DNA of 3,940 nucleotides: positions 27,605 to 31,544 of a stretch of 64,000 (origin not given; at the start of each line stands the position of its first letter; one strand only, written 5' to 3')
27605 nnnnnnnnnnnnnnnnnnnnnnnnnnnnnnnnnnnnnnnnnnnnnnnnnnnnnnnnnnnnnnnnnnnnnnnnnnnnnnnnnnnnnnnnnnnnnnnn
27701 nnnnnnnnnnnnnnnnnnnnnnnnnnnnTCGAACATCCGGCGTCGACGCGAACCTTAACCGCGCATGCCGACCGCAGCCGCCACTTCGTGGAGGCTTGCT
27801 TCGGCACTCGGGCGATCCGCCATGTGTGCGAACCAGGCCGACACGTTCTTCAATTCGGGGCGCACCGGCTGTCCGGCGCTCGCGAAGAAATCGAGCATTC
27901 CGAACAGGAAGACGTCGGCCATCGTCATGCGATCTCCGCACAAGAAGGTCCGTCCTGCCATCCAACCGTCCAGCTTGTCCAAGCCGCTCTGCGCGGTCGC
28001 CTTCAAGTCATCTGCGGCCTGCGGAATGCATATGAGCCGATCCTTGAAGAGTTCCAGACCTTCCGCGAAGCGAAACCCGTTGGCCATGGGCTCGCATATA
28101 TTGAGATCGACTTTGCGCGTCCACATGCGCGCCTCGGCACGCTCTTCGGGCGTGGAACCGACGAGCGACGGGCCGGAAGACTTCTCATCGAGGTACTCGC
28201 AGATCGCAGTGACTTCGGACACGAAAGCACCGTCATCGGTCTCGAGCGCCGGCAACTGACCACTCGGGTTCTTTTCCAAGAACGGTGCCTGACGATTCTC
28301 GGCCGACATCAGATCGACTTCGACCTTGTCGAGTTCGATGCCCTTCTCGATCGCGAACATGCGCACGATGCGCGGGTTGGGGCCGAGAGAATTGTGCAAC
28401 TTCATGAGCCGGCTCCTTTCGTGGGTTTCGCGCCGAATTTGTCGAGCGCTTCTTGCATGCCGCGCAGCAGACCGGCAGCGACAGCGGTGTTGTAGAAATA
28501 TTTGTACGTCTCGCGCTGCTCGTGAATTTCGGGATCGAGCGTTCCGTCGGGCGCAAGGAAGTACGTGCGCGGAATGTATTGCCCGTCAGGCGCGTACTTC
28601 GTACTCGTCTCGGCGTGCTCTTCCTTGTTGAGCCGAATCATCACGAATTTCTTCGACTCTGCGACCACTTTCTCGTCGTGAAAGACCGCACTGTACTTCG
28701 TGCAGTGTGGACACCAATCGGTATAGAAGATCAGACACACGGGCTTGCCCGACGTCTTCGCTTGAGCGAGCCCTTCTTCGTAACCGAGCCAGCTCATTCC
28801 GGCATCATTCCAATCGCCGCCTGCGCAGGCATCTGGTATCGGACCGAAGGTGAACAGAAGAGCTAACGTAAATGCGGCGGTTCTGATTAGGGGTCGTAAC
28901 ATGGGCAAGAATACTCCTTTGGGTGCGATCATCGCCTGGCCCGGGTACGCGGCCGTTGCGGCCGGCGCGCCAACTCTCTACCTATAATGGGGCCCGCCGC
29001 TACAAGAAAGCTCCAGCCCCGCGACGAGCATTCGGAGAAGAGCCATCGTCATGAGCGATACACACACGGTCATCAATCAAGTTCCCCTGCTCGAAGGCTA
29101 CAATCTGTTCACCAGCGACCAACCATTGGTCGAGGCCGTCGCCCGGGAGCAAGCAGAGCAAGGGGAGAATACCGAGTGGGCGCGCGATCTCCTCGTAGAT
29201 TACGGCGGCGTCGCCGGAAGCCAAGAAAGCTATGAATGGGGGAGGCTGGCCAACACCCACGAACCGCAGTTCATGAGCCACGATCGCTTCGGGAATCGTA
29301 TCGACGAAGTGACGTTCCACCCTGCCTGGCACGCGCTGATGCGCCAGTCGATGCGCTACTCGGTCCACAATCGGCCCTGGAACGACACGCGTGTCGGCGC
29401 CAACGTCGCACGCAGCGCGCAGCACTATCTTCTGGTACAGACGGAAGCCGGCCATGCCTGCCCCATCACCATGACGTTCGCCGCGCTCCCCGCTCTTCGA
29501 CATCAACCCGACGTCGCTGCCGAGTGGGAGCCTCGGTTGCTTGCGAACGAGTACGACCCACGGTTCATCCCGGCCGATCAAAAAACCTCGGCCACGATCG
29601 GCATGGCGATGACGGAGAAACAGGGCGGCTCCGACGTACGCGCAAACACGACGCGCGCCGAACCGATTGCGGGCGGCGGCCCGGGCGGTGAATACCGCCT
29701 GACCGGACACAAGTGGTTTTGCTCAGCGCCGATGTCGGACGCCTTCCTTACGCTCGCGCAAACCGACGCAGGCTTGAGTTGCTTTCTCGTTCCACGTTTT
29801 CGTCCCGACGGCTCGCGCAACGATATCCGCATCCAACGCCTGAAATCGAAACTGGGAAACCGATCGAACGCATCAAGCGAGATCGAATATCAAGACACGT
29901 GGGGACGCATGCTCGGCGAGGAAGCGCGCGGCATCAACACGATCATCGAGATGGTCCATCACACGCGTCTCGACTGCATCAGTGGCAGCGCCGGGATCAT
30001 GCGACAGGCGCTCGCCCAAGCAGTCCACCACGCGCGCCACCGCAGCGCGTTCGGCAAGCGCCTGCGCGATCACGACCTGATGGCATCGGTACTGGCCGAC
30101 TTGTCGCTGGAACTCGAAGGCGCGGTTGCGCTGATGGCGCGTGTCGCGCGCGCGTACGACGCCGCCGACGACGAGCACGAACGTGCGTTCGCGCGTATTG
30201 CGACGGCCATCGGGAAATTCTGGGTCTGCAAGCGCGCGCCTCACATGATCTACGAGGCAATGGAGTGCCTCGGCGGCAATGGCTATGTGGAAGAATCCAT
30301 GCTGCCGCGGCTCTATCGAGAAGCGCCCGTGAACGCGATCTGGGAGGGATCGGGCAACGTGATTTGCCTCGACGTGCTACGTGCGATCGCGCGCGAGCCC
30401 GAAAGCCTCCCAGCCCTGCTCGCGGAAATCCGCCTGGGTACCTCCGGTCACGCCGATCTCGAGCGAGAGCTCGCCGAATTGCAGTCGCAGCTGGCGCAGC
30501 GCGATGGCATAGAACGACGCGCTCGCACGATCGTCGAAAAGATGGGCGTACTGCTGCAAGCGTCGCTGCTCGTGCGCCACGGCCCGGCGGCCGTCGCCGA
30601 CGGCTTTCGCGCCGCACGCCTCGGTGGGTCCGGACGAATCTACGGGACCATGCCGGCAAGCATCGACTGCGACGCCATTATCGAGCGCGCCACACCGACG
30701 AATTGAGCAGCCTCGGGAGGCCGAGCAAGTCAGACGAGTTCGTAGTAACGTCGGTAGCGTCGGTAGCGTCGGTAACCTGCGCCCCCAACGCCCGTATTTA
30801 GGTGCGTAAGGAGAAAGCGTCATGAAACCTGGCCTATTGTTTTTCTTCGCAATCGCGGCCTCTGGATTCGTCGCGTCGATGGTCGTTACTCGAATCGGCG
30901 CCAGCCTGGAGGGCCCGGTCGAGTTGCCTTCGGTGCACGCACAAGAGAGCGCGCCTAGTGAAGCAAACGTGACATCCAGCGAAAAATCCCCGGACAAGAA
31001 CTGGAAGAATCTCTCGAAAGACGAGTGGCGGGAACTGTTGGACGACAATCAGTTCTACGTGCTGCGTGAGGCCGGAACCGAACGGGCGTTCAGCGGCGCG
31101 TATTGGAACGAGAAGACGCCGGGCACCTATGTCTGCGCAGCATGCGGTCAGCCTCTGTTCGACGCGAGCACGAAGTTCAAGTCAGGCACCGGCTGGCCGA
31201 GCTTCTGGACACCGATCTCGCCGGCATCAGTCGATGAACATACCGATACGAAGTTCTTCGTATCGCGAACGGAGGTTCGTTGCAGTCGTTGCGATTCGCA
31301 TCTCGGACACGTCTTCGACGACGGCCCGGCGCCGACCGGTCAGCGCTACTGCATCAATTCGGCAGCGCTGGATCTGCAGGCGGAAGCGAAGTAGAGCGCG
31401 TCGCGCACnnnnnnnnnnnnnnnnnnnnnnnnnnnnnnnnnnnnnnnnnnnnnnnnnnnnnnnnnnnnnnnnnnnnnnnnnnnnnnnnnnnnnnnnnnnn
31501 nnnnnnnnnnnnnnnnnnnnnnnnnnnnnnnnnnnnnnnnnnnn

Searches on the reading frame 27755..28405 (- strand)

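Call 34: search_protein_families(library=pfam, proteins=[window:27755-28405:-], max_evalue=0.01)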
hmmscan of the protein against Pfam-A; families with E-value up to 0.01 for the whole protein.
window:27755-28405:- (216 aa): 11 families
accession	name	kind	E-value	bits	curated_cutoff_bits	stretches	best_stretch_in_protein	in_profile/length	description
PF13409.12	GST_N_2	-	4.7e-13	50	25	1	9-74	3-69/70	Glutathione S-transferase, N-terminal domain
PF13417.12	GST_N_3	-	1.9e-11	44.6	22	1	9-79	8-74/75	Glutathione S-transferase, N-terminal domain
PF13410.11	GST_C_2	-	1.4e-10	41.5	24.9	1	129-193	2-68/69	Glutathione S-transferase, C-terminal domain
PF02798.26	GST_N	-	1.6e-10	41.6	20.9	1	2-74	4-76/76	Glutathione S-transferase, N-terminal domain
PF00043.30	GST_C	-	2.7e-10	40.8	20.7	1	132-199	25-93/93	Glutathione S-transferase, C-terminal domain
PF14497.11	GST_C_3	-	3.1e-06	27.8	21.6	1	139-200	32-96/104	Glutathione S-transferase, C-terminal domain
PF17172.10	GST_N_4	-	7.1e-06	27.1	30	1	38-101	22-83/99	Glutathione S-transferase N-terminal domain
PF18485.7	GST_N_5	-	2.5e-05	25.1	29.6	1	1-72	1-69/74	Glutathione S-transferase, N-terminal domain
PF22041.1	GST_C_7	-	3.3e-05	24.3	27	1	133-191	62-125/140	Glutathione S-transferase, C-terminal domain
PF10568.15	Tom37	-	9.7e-05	23.2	25.1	1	45-99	25-80/124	Outer mitochondrial membrane transport complex protein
PF17171.9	GST_C_6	-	0.007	16.5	28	0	142-177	5-40/64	Glutathione S-transferase, C-terminal domain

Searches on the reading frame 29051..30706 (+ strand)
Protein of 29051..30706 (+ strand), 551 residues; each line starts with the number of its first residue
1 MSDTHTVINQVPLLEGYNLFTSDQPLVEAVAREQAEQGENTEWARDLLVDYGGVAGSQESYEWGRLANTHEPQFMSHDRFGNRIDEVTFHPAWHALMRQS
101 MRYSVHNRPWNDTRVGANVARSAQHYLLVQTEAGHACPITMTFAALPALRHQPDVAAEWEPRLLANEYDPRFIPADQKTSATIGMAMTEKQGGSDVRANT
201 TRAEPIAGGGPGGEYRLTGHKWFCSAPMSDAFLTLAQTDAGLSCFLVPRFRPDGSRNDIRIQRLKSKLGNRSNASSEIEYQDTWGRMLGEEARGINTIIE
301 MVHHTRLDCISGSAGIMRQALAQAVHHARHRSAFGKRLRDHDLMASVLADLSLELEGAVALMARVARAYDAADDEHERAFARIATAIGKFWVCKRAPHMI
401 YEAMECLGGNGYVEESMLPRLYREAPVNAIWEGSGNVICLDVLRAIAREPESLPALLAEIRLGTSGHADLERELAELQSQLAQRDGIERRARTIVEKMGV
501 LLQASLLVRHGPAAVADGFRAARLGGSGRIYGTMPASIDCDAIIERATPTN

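Call 33: search_protein_families(library=pfam, proteins=[window:29051-30706:+], max_evalue=0.01)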
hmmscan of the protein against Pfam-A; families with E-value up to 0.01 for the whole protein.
window:29051-30706:+ (551 aa): 5 families
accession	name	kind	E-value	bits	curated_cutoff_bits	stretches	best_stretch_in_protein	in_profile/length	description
PF18158.6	AidB_N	-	8.4e-60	201.8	22.9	1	9-170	1-156/156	Adaptive response protein AidB N-terminal domain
PF00441.29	Acyl-CoA_dh_1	-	3e-30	105.8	22.4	1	293-446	2-149/150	Acyl-CoA dehydrogenase, C-terminal domain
PF02770.24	Acyl-CoA_dh_M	-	3.9e-16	59.4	33.3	1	184-282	1-96/97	Acyl-CoA dehydrogenase, middle domain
PF08028.16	Acyl-CoA_dh_2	-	1.1e-12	48.8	22.7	1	315-431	9-129/134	Acyl-CoA dehydrogenase, C-terminal domain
PF22924.1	ACOX_C_alpha1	-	2e-08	34.7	27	1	374-446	96-168/169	Acyl-CoA oxidase, C-alpha1 domain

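Call 62: find_homologous_proteins(query=window:29051-30706:+, max_evalue=1e-50)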
Query window:29051-30706:+ (551 aa): 8000 proteins with E <= 1e-50 among 8000 candidates; the best 120 are listed.
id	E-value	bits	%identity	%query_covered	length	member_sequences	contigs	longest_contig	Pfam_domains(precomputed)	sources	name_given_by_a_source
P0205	0.0e+0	1259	100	100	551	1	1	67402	PF02770.25,PF22924.2,PF00441.30,PF08028.17,PF18158.7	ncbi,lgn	-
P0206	0.0e+0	1019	82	100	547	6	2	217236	PF02770.25,PF22924.2,PF00441.30,PF08028.17,PF18158.7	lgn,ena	-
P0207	5.3e-280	948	76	100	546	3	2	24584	PF02770.25,PF22924.2,PF00441.30,PF08028.17,PF18158.7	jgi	jgi:putative acyl-CoA dehydrogenase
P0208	2.6e-279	946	77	99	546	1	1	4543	PF02770.25,PF22924.2,PF00441.30,PF08028.17,PF18158.7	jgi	jgi:putative acyl-CoA dehydrogenase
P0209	1.4e-236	805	66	99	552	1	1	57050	PF02770.25,PF22924.2,PF00441.30,PF08028.17,PF18158.7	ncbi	-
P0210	2.4e-236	804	65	99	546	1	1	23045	PF02770.25,PF22924.2,PF00441.30,PF08028.17,PF18158.7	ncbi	ncbi:MAG: isovaleryl-CoA dehydrogenase [Candidatus Binatia bacterium]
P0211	1.0e-235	802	66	99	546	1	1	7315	PF02770.25,PF22924.2,PF00441.30,PF08028.17,PF18158.7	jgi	jgi:putative acyl-CoA dehydrogenase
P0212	4.7e-235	800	65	99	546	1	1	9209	PF02770.25,PF22924.2,PF00441.30,PF08028.17,PF18158.7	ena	-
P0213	8.8e-235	799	66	99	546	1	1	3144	PF02770.25,PF22924.2,PF00441.30,PF08028.17,PF18158.7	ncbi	-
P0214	2.7e-234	797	65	99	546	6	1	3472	PF02770.25,PF22924.2,PF00441.30,PF08028.17,PF18158.7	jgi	jgi:putative acyl-CoA dehydrogenase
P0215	1.9e-233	794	65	99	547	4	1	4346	PF02770.25,PF22924.2,PF00441.30,PF08028.17,PF18158.7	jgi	-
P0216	3.4e-233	793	68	91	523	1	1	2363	PF02770.25,PF22924.2,PF00441.30,PF08028.17,PF18158.7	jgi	jgi:putative acyl-CoA dehydrogenase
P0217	4.2e-233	793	65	99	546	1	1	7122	PF02770.25,PF22924.2,PF00441.30,PF08028.17,PF18158.7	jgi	jgi:putative acyl-CoA dehydrogenase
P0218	5.1e-233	793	65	99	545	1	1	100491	PF02770.25,PF22924.2,PF00441.30,PF08028.17,PF18158.7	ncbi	-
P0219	8.3e-233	792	66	99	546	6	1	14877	PF02770.25,PF22924.2,PF00441.30,PF08028.17,PF18158.7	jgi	jgi:putative acyl-CoA dehydrogenase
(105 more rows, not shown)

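Call 63: find_encoding_contigs(protein=P0205, flank=1000, max_places=3)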
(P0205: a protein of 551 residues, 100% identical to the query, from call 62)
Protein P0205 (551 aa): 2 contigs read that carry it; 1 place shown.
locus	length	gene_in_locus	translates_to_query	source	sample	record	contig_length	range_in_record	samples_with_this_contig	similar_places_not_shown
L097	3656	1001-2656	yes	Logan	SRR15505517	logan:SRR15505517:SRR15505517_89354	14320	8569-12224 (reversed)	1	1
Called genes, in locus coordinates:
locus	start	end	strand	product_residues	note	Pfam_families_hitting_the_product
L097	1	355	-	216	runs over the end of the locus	PF02798:GST_N, PF13417:GST_N_3, PF13409:GST_N_2, PF17172:GST_N_4 (weak), PF00043:GST_C, PF13410:GST_C_2, PF14497:GST_C_3 (weak)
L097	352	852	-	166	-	PF13899:Thioredoxin_7, PF00085:Thioredoxin (weak), PF13098:Thioredoxin_2 (weak)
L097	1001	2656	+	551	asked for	PF18158:AidB_N, PF02770:Acyl-CoA_dh_M, PF00441:Acyl-CoA_dh_1, PF22924:ACOX_C_alpha1, PF08028:Acyl-CoA_dh_2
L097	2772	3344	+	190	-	PF01641:SelR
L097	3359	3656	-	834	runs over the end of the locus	PF00989:PAS, PF08447:PAS_3, PF08448:PAS_4 (weak), PF13426:PAS_9, PF08447:PAS_3, PF07730:HisKA_3, PF02518:HATPase_c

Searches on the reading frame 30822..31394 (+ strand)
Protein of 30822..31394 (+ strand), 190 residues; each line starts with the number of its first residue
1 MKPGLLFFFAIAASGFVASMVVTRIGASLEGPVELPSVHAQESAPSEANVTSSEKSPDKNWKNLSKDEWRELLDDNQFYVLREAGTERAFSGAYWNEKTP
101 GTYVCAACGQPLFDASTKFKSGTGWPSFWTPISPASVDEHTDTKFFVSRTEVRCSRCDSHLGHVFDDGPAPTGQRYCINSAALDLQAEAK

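Call 33: search_protein_families(library=pfam, proteins=[window:30822-31394:+], max_evalue=0.01)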
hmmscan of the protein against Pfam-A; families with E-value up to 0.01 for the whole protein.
window:30822-31394:+ (190 aa): 3 families
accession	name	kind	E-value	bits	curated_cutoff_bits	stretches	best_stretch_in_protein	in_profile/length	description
PF01641.26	SelR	-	2.6e-51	172.9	24.9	1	73-186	1-115/116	SelR domain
PF24046.1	At4g08330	-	0.0001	22.7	27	1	141-172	68-99/129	At4g08330 beta-tent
PF24458.1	DUF7573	-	0.0042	17.4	30.2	0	99-110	8-19/39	Domain of unknown function (DUF7573)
